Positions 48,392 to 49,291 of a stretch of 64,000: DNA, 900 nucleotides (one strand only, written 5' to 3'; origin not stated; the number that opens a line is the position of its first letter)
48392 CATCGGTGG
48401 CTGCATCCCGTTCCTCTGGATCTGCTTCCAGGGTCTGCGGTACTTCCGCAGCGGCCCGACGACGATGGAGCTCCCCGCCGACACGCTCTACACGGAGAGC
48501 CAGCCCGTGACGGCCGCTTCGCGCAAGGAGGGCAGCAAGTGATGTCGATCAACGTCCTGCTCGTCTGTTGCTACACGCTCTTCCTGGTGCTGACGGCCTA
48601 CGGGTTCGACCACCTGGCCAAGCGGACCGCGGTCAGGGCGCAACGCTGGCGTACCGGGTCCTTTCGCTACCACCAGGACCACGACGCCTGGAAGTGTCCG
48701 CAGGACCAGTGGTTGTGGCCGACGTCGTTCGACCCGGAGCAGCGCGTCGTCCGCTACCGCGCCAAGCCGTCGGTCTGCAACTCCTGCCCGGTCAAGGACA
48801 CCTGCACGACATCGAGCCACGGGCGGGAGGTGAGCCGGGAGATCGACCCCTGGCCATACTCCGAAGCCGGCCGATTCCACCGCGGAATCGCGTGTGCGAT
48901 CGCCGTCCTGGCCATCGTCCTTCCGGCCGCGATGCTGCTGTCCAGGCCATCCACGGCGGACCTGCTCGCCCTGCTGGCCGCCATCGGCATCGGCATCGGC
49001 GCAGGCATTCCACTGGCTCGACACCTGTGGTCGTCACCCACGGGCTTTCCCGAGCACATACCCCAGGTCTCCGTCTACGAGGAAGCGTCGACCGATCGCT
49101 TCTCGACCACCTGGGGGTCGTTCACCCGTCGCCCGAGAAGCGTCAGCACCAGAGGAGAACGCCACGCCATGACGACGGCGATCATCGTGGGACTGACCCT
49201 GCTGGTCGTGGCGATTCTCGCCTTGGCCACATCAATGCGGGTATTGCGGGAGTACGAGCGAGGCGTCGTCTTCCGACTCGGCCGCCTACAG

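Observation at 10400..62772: Many conserved genes are interrupted by single-base frameshifts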

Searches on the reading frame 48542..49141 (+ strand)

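Call 69: search_protein_families(library=pfam, proteins=[window:48542-49141:+], max_evalue=0.01)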
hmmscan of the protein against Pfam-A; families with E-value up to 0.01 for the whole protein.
window:48542-49141:+ (200 aa): 1 family
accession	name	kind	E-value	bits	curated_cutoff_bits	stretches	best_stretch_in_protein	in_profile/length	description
PF13751.12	DDE_Tnp_1_6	-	0.00041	21.1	25.1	1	52-101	2-55/125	Transposase DDE domain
